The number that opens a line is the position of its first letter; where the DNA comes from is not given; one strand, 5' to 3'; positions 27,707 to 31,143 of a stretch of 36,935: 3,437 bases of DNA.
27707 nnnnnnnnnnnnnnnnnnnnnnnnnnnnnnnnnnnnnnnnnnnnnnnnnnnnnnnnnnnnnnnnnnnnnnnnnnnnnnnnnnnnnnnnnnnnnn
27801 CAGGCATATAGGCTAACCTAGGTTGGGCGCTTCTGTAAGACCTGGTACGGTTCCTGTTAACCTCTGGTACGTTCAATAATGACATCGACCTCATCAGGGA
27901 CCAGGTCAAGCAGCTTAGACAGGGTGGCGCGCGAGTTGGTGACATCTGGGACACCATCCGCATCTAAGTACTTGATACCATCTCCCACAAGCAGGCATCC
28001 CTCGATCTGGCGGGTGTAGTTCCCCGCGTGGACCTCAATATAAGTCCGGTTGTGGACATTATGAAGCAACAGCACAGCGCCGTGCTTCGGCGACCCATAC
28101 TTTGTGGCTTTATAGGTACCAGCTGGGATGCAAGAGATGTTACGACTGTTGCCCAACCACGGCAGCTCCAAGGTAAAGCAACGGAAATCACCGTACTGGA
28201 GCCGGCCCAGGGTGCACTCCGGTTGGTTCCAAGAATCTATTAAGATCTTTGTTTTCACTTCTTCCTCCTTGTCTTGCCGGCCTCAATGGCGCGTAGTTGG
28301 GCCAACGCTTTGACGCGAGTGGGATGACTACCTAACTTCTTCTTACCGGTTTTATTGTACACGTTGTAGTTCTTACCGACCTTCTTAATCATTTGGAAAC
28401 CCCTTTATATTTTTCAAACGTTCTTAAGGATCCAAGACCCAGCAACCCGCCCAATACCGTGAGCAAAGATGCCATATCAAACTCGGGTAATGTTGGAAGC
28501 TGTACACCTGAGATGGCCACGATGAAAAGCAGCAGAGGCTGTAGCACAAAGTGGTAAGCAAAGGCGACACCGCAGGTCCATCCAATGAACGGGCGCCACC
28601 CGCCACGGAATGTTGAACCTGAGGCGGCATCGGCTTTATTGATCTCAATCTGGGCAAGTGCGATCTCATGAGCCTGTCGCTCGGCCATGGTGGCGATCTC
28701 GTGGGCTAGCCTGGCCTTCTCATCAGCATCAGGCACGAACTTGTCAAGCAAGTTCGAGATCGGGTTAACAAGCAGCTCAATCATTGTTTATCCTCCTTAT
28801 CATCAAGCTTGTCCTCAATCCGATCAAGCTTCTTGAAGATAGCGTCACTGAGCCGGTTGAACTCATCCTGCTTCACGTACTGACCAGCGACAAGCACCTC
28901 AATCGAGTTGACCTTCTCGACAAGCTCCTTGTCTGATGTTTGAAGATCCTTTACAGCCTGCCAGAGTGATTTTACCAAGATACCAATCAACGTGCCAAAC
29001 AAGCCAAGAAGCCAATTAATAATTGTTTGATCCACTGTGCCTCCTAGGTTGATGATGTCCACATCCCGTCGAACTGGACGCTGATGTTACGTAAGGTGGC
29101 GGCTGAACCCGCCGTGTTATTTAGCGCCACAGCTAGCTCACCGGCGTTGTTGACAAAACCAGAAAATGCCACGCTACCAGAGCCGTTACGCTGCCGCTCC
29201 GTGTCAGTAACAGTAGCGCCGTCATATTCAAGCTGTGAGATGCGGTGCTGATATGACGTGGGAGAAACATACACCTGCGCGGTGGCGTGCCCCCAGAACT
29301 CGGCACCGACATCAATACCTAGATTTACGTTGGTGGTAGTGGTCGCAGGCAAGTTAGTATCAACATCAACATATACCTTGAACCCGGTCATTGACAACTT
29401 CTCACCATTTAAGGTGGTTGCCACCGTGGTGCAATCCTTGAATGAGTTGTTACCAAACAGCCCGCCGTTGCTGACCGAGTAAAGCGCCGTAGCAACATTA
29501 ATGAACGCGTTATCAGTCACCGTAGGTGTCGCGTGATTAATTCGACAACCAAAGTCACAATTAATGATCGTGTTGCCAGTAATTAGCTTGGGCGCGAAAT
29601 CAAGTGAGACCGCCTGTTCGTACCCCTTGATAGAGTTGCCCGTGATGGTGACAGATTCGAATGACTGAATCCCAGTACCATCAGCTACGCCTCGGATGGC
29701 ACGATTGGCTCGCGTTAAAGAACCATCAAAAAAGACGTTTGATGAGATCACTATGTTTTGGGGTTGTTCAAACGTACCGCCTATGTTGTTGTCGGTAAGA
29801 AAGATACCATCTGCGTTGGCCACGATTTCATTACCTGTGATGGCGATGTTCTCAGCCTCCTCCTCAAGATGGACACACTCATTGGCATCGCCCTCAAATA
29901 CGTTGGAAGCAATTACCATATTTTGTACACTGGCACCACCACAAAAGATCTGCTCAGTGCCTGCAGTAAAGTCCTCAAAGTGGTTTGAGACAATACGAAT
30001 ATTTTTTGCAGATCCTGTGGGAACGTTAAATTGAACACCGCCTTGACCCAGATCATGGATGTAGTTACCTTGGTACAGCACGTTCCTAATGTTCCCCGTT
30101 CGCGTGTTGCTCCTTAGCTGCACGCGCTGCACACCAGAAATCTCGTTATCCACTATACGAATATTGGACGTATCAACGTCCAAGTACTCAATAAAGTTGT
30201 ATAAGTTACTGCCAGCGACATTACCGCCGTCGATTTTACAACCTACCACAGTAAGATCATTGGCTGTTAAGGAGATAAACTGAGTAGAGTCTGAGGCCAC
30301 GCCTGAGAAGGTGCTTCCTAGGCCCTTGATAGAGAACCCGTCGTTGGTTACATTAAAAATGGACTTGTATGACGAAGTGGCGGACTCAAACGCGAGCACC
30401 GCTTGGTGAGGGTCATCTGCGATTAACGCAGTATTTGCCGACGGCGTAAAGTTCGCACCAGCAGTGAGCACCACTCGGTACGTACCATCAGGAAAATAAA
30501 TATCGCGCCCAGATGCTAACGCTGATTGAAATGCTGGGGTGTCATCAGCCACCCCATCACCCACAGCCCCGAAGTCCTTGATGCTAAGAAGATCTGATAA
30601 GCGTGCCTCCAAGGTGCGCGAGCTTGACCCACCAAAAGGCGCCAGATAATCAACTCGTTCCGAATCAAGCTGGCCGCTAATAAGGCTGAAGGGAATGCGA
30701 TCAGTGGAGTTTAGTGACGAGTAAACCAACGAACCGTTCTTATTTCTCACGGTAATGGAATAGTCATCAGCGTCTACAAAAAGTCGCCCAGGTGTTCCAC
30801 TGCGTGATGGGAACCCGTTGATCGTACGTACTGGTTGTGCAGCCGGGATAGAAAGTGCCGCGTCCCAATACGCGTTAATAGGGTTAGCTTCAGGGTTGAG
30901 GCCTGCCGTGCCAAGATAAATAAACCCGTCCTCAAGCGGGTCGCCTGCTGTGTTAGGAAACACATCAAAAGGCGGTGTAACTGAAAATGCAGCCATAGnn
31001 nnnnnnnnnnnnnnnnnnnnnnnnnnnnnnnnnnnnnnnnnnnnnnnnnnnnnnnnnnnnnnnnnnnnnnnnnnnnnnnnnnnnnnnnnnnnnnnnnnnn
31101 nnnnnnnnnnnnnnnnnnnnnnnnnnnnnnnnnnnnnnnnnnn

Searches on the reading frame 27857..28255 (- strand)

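Call 3: search_protein_families(library=pfam, proteins=[window:27857-28255:-], max_evalue=0.01)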
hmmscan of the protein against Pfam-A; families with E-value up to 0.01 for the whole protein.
window:27857-28255:- (132 aa): 1 family
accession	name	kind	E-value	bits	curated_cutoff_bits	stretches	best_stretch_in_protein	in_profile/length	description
PF18925.5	DUF5675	-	1.8e-26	92.6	26.7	1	9-119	6-112/114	Family of unknown function (DUF5675)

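Call 9: search_protein_families(library=phrogs, proteins=[window:27857-28255:-], max_evalue=0.00001)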
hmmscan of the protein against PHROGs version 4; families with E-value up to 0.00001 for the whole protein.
window:27857-28255:- (132 aa): 1 family
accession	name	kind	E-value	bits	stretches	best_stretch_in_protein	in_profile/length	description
phrog_1501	-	unknown function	8.2e-25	88.4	1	9-127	16-150/159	-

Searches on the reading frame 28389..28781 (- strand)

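Call 3: search_protein_families(library=pfam, proteins=[window:28389-28781:-], max_evalue=0.01)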
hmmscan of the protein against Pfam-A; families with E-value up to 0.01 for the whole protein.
window:28389-28781:- (130 aa): 1 family
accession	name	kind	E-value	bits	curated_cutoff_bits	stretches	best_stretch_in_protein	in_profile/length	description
PF11351.13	GTA_holin_3TM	-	1.1e-22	81.3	24.8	1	4-116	3-117/123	Holin of 3TMs, for gene-transfer release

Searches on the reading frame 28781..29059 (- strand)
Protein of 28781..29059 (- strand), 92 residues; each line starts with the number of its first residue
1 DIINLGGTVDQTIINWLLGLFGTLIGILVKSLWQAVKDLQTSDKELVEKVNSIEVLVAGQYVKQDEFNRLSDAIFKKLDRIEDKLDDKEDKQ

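Call 47: search_protein_families(library=pfam, proteins=[window:28781-29059:-], max_evalue=0.01)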
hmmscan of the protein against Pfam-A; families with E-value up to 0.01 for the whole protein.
window:28781-29059:- (92 aa): 1 family
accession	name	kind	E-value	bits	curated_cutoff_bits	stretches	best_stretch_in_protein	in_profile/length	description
PF10796.14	Anti-adapt_IraP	-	0.0087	17.2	23.2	0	41-88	17-66/86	Sigma-S stabilisation anti-adaptor protein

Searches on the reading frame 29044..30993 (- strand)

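Call 9: search_protein_families(library=phrogs, proteins=[window:29044-30993:-], max_evalue=0.00001)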
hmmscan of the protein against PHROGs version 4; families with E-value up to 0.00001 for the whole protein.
window:29044-30993:- (649 aa): 5 families
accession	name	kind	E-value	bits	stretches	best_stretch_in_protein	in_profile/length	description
phrog_2234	-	tail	1.8e-11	44.4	1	136-191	186-242/757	tail spike protein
phrog_18522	-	tail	3.5e-08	33.3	1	117-197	154-234/612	tail protein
phrog_4775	-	connector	2.8e-07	29.9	1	125-210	123-204/876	pre-neck appendage protein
phrog_13893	-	tail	6.3e-07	29.1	1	121-173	183-238/648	tail protein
phrog_20231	-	tail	2.3e-06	27.5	1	117-173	155-214/691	tail protein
